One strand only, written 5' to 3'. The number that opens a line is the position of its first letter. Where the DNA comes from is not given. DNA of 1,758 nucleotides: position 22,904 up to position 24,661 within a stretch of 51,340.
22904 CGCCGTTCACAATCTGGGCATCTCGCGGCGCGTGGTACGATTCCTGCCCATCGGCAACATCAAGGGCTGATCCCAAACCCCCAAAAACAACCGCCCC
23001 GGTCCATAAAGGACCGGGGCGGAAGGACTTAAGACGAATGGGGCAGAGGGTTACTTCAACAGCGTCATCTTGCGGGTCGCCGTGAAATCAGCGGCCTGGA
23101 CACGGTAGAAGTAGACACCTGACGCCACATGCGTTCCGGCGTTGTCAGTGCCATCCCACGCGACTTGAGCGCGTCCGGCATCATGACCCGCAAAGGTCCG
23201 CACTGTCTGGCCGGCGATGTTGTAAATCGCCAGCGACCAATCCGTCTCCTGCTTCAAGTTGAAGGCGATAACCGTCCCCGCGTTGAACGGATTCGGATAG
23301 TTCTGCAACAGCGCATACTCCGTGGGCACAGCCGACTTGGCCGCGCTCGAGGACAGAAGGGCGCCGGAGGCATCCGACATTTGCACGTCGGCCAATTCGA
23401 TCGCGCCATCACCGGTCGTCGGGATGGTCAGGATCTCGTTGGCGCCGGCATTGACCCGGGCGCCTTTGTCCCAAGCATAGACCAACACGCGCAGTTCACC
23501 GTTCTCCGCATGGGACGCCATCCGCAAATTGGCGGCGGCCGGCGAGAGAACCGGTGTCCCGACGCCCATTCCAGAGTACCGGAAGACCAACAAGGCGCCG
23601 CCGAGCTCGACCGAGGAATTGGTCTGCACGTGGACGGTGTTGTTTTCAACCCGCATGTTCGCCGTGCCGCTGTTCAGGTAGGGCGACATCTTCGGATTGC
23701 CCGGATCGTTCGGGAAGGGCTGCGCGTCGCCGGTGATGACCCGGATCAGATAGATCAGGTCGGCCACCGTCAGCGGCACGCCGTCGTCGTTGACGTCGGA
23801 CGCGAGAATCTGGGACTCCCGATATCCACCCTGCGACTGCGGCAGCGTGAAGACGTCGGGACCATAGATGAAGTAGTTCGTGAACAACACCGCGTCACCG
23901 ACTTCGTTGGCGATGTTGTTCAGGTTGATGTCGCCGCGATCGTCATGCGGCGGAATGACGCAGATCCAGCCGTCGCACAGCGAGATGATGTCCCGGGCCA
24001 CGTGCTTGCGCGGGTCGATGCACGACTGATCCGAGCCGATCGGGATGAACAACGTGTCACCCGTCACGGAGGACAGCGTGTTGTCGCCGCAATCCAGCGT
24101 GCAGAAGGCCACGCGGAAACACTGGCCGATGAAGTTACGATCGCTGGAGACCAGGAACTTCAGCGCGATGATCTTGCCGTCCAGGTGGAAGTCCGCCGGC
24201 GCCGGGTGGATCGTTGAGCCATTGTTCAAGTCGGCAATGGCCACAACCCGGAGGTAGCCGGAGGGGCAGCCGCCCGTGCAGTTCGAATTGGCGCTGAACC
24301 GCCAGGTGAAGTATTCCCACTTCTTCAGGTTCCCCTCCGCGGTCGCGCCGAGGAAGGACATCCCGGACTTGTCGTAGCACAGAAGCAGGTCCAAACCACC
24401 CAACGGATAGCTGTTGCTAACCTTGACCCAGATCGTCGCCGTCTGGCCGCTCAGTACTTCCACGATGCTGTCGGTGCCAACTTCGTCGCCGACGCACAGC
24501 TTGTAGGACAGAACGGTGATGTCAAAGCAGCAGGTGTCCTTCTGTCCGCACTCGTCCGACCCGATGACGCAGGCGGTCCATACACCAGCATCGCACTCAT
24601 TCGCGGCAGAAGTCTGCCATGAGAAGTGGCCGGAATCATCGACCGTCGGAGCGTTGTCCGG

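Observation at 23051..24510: Two giant proteins share a C-terminal cassette of cohesin-like, dockerin-like and T9SS sorting modules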

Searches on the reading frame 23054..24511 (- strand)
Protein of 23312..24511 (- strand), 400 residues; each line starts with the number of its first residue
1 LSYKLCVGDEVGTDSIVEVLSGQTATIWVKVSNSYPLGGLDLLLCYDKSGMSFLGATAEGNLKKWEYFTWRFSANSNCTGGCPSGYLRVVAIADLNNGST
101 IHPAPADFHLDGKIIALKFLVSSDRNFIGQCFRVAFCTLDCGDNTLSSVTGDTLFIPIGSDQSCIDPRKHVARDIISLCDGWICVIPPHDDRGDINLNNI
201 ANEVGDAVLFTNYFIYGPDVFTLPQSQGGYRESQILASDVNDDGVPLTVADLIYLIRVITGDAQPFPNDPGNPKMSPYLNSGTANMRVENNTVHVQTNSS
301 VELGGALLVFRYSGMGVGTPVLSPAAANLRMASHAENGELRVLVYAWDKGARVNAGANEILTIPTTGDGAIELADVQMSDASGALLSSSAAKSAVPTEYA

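Call 12: find_homologous_proteins(query=window:23330-24511:-)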
Query seq(394 aa) (394 aa): 269 proteins with E <= 0.001 among 6830 candidates; the best 120 are listed.
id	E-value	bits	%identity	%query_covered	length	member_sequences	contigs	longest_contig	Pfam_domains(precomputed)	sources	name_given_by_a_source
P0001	2.3e-219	746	84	100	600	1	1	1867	PF13585.13,PF18962.8,PF13860.13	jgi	jgi:hypothetical protein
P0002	2.5e-153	529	64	100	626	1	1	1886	PF18962.8,PF13860.13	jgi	-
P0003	2.6e-153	529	63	100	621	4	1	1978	PF18962.8,PF13860.13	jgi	jgi:hypothetical protein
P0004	5.8e-153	527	62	100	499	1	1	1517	PF13860.13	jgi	jgi:hypothetical protein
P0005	1.4e-151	523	62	100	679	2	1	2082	PF18962.8,PF13860.13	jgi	jgi:hypothetical protein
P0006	6.5e-147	508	60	100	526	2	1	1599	PF18962.8,PF13860.13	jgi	-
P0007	1.0e-146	507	62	93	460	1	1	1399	PF13585.13,PF18962.8,PF13860.13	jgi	jgi:hypothetical protein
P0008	4.8e-120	419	52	96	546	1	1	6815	PF13585.13,PF18962.8,PF13860.13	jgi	jgi:hypothetical protein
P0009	1.2e-117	411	51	99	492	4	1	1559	PF13585.13,PF18962.8,PF13860.13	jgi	jgi:hypothetical protein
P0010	6.1e-117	409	54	100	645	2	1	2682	PF18962.8,PF13860.13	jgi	jgi:hypothetical protein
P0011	2.0e-115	404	63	77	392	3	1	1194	PF13585.13,PF18962.8,PF13860.13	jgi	-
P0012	2.0e-115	404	53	96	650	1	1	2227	PF18962.8,PF13860.13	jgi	jgi:hypothetical protein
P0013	1.5e-113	398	53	90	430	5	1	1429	PF13860.13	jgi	jgi:hypothetical protein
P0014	1.4e-112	395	52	96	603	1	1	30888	PF00963.25,PF18962.8,PF13860.13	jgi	jgi:hypothetical protein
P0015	2.2e-109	384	61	76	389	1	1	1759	PF13585.13,PF18962.8,PF13860.13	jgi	jgi:hypothetical protein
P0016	6.2e-109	383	52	94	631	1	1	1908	PF18962.8,PF13860.13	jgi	jgi:hypothetical protein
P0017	2.2e-108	381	49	96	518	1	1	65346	PF13860.13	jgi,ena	jgi:hypothetical protein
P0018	2.7e-108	380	51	95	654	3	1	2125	PF18962.8,PF13860.13,PF05345.19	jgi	jgi:hypothetical protein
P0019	4.1e-107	377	54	97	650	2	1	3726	PF18962.8,PF13860.13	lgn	-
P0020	8.5e-106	372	49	94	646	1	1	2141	PF18962.8,PF13860.13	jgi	jgi:hypothetical protein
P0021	1.4e-105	372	61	77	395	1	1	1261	PF18962.8,PF13860.13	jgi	jgi:hypothetical protein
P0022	6.6e-103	363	49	94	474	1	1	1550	PF13585.13,PF18962.8,PF13860.13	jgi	jgi:hypothetical protein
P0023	1.8e-102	361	47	98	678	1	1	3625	PF17963.8,PF18962.8,PF13860.13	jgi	jgi:hypothetical protein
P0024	3.6e-102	360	48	96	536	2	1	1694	PF18962.8,PF13860.13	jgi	jgi:hypothetical protein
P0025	1.3e-101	358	48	98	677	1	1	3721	PF13585.13,PF17963.8,PF18962.8,PF13860.13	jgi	jgi:hypothetical protein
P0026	7.6e-101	356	50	97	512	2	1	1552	PF18962.8,PF13860.13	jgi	jgi:hypothetical protein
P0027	1.2e-100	355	47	98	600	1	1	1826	PF17963.8,PF00963.25,PF13860.13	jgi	jgi:hypothetical protein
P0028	1.2e-100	355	51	95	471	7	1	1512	PF18962.8,PF13860.13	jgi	jgi:hypothetical protein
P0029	1.2e-99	352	47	96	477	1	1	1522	PF18962.8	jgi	jgi:hypothetical protein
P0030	9.0e-97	342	46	94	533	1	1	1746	PF13585.13,PF18962.8,PF13860.13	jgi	jgi:hypothetical protein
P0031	1.4e-94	335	63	65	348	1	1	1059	PF18962.8,PF13860.13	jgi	jgi:hypothetical protein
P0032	2.5e-92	328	52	86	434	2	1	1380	PF18962.8,PF13860.13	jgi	jgi:hypothetical protein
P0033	2.3e-91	325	50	84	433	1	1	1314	PF13585.13,PF18962.8,PF13860.13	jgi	jgi:hypothetical protein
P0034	7.0e-90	320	45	95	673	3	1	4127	PF18962.8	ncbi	-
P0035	1.0e-88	316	43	95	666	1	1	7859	PF13585.13,PF18962.8,PF13860.13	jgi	-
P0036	6.0e-87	310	52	81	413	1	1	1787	PF13585.13,PF18962.8,PF13860.13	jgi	jgi:hypothetical protein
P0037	6.3e-87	310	53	78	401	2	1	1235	PF13585.13,PF18962.8,PF13860.13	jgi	jgi:hypothetical protein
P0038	1.2e-84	303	51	76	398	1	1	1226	PF18962.8,PF13860.13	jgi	jgi:hypothetical protein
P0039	9.3e-84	300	43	95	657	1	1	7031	PF18962.8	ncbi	-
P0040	9.5e-84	300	44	95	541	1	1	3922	PF18962.8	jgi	jgi:hypothetical protein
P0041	1.4e-81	292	51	76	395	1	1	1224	PF18962.8,PF13860.13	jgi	jgi:hypothetical protein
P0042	4.7e-79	284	41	96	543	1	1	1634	PF18962.8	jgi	jgi:hypothetical protein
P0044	7.1e-75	270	45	81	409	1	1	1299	PF13585.13,PF18962.8,PF13860.13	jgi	jgi:hypothetical protein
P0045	2.2e-73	266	44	81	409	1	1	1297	PF18962.8,PF13860.13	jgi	jgi:hypothetical protein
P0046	3.1e-71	258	54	64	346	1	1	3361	PF13585.13,PF18962.8,PF13860.13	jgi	-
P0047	4.6e-71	258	48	71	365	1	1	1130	PF18962.8,PF13860.13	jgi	jgi:hypothetical protein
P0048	2.3e-70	256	60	54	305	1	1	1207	PF18962.8,PF13860.13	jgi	jgi:hypothetical protein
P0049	4.2e-69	251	37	95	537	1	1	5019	PF18962.8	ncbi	ncbi:T9SS type A sorting domain-containing protein [Candidatus Zixiibacteriota bacterium]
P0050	1.1e-68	250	54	60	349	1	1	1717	PF13585.13,PF18962.8,PF13860.13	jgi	-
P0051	2.8e-68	249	46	72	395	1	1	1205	PF18962.8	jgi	jgi:hypothetical protein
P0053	5.4e-67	244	45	77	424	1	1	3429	PF18962.8,PF13860.13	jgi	jgi:hypothetical protein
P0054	1.3e-64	237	62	50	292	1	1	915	PF18962.8,PF13860.13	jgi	jgi:hypothetical protein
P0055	1.6e-63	233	37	91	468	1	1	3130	PF18962.8,PF13860.13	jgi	jgi:hypothetical protein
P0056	1.8e-63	233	37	99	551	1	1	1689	PF13585.13,PF00963.25,PF13860.13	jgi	jgi:hypothetical protein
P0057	2.3e-63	232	36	95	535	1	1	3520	PF18962.8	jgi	jgi:hypothetical protein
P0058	1.7e-62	230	38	96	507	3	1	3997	PF13585.13,PF18962.8,PF13860.13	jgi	jgi:hypothetical protein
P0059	1.8e-62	230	50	62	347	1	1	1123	PF13585.13,PF18962.8,PF13860.13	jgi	jgi:hypothetical protein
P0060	2.0e-62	229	38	94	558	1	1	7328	PF18962.8,PF13860.13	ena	-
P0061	4.6e-60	222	37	92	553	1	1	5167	PF18962.8,PF13860.13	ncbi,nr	ncbi:MAG: T9SS type A sorting domain-containing protein, partial [candidate division Zixibacteria ba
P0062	5.0e-60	221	39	90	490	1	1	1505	PF18962.8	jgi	jgi:hypothetical protein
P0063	9.0e-60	221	55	56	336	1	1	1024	PF18962.8,PF13860.13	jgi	jgi:hypothetical protein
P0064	1.1e-59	220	38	97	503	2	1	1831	PF13585.13,PF18962.8,PF13860.13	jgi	-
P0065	2.9e-59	219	55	56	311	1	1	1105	PF18962.8,PF13860.13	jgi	jgi:hypothetical protein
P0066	3.4e-59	219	37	97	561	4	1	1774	PF13585.13,PF00963.25,PF18962.8,PF13860.13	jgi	jgi:hypothetical protein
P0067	4.7e-59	218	37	95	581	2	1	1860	PF13585.13,PF18962.8,PF13860.13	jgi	jgi:hypothetical protein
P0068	2.0e-58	216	37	98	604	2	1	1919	PF13585.13,PF00963.25,PF18962.8,PF13860.13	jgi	jgi:hypothetical protein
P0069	3.5e-58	215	36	95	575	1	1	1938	PF18962.8,PF13860.13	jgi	-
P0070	6.9e-58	214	37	91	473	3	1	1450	PF18962.8,PF13860.13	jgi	jgi:hypothetical protein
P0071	9.9e-58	214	37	90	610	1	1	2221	PF13585.13,PF18962.8,PF13860.13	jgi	jgi:hypothetical protein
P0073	2.9e-57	212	35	92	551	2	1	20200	PF13585.13,PF18962.8,PF13860.13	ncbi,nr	ncbi:MAG: T9SS type A sorting domain-containing protein, partial [candidate division Zixibacteria ba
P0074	3.3e-57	212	38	94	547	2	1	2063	PF18962.8,PF13860.13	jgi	jgi:hypothetical protein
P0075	3.4e-57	212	37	95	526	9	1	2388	PF18962.8,PF13860.13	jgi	-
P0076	3.7e-57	212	37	84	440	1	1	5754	PF18962.8,PF13860.13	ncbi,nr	ncbi:MAG: FlgD immunoglobulin-like domain containing protein, partial [candidate division Zixibacter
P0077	4.0e-57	212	38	88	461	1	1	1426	PF18962.8,PF13860.13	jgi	jgi:hypothetical protein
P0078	4.8e-57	212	37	94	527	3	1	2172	PF13585.13,PF18962.8,PF13860.13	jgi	jgi:hypothetical protein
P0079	8.0e-57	211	50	59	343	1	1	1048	PF18962.8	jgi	jgi:hypothetical protein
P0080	1.9e-56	210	39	84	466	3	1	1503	PF13585.13,PF18962.8,PF13860.13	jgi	jgi:hypothetical protein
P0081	2.1e-56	210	36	94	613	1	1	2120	PF18962.8,PF13860.13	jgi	-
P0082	2.6e-56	209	60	47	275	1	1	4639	PF13585.13,PF18962.8,PF13860.13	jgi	jgi:hypothetical protein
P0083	4.0e-56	209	35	92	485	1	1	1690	PF18962.8,PF13860.13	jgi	jgi:hypothetical protein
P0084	4.8e-56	208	50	54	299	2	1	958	PF18962.8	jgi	jgi:hypothetical protein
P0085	5.5e-56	208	38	91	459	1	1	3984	PF13585.13,PF18962.8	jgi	-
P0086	5.7e-56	208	36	96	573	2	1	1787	PF13585.13,PF18962.8,PF13860.13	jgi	jgi:hypothetical protein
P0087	5.9e-56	208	42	52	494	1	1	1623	PF18962.8,PF13860.13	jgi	jgi:hypothetical protein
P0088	1.1e-55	207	35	95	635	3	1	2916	PF18962.8,PF13860.13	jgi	jgi:hypothetical protein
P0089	1.4e-55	207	38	90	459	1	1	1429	PF18962.8,PF13860.13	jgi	jgi:hypothetical protein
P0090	5.9e-55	205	42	70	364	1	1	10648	PF13585.13,PF18962.8,PF13860.13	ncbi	-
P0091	8.9e-55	204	35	94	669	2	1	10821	PF18962.8,PF13860.13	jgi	jgi:hypothetical protein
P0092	1.0e-54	204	54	49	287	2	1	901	PF18962.8,PF13860.13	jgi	jgi:hypothetical protein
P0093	1.1e-54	204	36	90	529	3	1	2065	PF13585.13,PF18962.8,PF13860.13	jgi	-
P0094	1.8e-54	203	36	97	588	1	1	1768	PF18962.8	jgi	-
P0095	1.8e-54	203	38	97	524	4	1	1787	PF18962.8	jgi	jgi:hypothetical protein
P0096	5.0e-54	202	38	90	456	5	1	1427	PF18962.8,PF13860.13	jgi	jgi:hypothetical protein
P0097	5.1e-54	202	36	88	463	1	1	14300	PF18962.8,PF13860.13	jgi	jgi:hypothetical protein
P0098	6.5e-54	201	46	60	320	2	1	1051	PF18962.8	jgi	jgi:hypothetical protein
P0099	7.4e-54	201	39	68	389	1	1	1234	PF18962.8,PF13860.13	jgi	jgi:hypothetical protein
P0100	1.2e-53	201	43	80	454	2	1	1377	PF18962.8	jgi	jgi:hypothetical protein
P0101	1.3e-53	200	39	88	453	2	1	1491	PF13585.13,PF18962.8,PF13860.13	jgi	jgi:hypothetical protein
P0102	1.4e-53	200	34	97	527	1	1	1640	PF13585.13,PF18962.8,PF13860.13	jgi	jgi:hypothetical protein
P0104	8.0e-53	198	36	95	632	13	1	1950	PF18962.8,PF13860.13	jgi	jgi:hypothetical protein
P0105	8.9e-53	198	38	92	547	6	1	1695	PF18962.8,PF13860.13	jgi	jgi:hypothetical protein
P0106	1.2e-52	197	37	90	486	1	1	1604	PF13585.13,PF18962.8,PF13860.13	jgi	jgi:hypothetical protein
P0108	2.8e-52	196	39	81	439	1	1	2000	PF18962.8,PF13860.13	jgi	jgi:hypothetical protein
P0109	4.4e-52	195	39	74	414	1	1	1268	PF13585.13,PF18962.8,PF13860.13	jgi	jgi:hypothetical protein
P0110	5.5e-52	195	37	97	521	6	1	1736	PF18962.8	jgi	jgi:hypothetical protein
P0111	6.1e-52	195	36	96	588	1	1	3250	PF18962.8,PF13860.13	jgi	jgi:hypothetical protein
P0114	3.2e-51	193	36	98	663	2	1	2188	PF18962.8,PF13860.13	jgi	jgi:hypothetical protein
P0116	3.6e-51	192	36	87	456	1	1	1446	PF13585.13,PF18962.8,PF13860.13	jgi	jgi:hypothetical protein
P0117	3.7e-51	192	53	53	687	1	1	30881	PF13585.13,PF18962.8,PF13860.13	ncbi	-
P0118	4.9e-51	192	33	96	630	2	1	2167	PF18962.8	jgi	jgi:hypothetical protein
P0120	6.3e-51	192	37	90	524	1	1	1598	PF13585.13,PF18962.8,PF13860.13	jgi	jgi:hypothetical protein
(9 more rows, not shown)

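Call 17: search_solved_structures(query=A1, max_evalue=1, show_alignments=3)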
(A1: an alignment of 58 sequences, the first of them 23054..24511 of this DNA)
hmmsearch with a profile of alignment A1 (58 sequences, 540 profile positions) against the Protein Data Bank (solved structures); distinct sequences matched with E-value up to 1: 25.
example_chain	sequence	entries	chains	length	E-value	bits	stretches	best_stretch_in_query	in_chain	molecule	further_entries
3osv_A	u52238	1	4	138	0.00027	22.9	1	470-527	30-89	Flagellar basal-body rod modification protein FlgD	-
3ul4_A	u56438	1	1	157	0.00073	21.5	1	52-121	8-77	Cellulosome-anchoring protein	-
6za2_A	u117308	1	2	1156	0.0022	19.9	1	458-538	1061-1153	Por secretion system protein porU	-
7eh9_A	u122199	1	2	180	0.012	17.5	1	466-528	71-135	Basal-body rod modification protein FlgD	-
3c12_A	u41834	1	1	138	0.018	16.9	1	479-521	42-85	Flagellar protein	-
7bhq_A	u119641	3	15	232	0.019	16.9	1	466-528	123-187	Basal-body rod modification protein FlgD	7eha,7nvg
5lxv_A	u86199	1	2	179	0.019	16.8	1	52-106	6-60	Scaffoldin C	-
2vn5_A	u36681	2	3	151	0.021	16.7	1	57-107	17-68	SCAFFOLDING PROTEIN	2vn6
4dh2_A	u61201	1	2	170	0.023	16.5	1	52-119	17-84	Cellulosome anchoring protein cohesin region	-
1g1k_A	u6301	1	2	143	0.024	16.5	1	57-107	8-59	SCAFFOLDING PROTEIN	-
2jh2_A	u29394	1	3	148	0.036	15.9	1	51-102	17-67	O-GLCNACASE NAGJ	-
2ozn_A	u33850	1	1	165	0.044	15.6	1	51-102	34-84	O-GlcNAcase nagJ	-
2o4e_A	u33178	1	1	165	0.046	15.6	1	51-102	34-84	O-GlcNAcase nagJ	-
2w1n_A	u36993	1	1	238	0.11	14.3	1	52-102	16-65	O-GLCNACASE NAGJ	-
4ums_A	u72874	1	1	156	0.11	14.3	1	58-108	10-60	CELLULOSOMAL ANCHORING SCAFFOLDIN B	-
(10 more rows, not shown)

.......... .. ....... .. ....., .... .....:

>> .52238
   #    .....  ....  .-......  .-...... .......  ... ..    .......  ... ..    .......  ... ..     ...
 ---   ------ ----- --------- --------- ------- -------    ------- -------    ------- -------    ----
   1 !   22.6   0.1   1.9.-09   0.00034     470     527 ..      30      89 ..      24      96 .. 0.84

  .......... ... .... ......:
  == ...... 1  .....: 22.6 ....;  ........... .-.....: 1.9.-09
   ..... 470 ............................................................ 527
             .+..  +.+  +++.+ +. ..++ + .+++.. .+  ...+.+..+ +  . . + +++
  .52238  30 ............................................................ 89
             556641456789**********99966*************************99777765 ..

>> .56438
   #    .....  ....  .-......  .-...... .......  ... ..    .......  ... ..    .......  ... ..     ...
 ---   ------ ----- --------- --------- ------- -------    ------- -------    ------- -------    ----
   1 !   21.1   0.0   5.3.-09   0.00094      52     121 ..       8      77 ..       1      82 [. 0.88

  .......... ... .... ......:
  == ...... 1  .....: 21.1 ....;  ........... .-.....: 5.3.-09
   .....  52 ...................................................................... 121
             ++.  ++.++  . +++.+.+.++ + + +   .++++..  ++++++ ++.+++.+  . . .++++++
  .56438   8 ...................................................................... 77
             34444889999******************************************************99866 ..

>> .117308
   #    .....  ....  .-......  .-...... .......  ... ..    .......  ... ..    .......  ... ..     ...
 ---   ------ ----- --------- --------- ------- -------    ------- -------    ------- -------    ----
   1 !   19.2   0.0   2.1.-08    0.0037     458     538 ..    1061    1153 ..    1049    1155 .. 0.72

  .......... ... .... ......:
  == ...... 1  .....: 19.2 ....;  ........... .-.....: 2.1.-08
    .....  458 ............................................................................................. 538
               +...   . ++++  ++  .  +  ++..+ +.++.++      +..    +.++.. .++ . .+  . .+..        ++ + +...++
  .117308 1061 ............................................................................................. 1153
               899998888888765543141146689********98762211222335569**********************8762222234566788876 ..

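Call 18: search_protein_families(library=pfam, alignment_id=A1, max_evalue=0.01)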
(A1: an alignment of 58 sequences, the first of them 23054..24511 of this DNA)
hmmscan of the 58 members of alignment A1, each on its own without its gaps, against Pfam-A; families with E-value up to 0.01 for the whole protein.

A. member 1, window:23054-24511:- (486 aa): 4 families
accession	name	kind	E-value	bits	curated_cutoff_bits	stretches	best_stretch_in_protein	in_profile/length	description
PF13860.13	FlgD_ig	-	5e-11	42.9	27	1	416-474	13-76/79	FlgD Ig-like domain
PF18962.6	Por_Secre_tail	-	1.5e-06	28.8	27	1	405-482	2-73/75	Secretion system C-terminal sorting domain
PF13585.12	CHU_C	-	7.9e-06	26.4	27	1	419-474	23-73/86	CHU_C Type IX secretion signal domain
PF02924.19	HDPD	-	0.0084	16.7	29.1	0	445-478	44-77/116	Bacteriophage lambda head decoration protein D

B. families by the number of members that match (of 58 scanned): 12 families
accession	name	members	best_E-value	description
PF18962.6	Por_Secre_tail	58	5.3e-12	Secretion system C-terminal sorting domain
PF13860.13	FlgD_ig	53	1.4e-13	FlgD Ig-like domain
PF13585.12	CHU_C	50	3.5e-06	CHU_C Type IX secretion signal domain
PF00963.24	Cohesin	16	1.2e-08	Cohesin domain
PF17963.7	Big_9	7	5.6e-11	Bacterial Ig domain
PF02924.19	HDPD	3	0.00089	Bacteriophage lambda head decoration protein D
PF17803.7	Cadherin_4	2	0.00017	Bacterial cadherin-like domain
PF00404.24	Dockerin_1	2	0.0051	Dockerin type I domain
PF23237.1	HYR_4C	1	3.1e-06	HYR-like domain with 4 cysteines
PF05345.18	He_PIG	1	9.9e-06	Putative Ig domain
PF23061.1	CUB_M02D8_5_2nd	1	0.0043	M02D8_5-like, second CUB domain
PF19077.6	Big_13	1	0.0073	Bacterial Ig-like domain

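Call 26: predict_structure(alignment_id=A1)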
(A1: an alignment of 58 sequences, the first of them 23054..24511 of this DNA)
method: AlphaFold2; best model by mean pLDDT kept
length: 486 residues; sequences in the alignment: 58
mean_pLDDT: 88.7   pTM: 0.63
mean pLDDT of the five models: 88.7, 87.5, 86.4, 84.1, 83.0
residues with pLDDT >= 90: 303; 70-90: 142; 50-70: 40; < 50: 1
segments of 3 or more residues with pLDDT < 50: none
pLDDT, mean of each block of 10 residues (from residue 1): 90 84 93 92 96 96 94 74 85 82 90 96 87 95 92 90 71 91 86 85 94 93 63 87 89 95 81 74 91 95 97 95 97 97 93 96 93 94 86 70 73 85 93 95 84 90 93 96 84
secondary structure, 60 per line:
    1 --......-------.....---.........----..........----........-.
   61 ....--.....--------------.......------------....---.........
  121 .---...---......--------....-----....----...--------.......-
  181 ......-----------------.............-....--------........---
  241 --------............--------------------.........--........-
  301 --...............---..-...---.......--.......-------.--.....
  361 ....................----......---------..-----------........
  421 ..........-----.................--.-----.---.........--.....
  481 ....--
elements in order: E3-8 E16-20 E24-32 E37-46 E51-58 H60-64 E67-71 E86-92 H105-108 E112-121 E131-136 E145-148 E154-157 E173-179 E181-186 H204-216 H218-221 H230-237 H249-260 E281-289 E292-299 E303-317 E330-336 E339-345 E356-380 E385-390 E413-430 E436-452 E465-473 E476-484
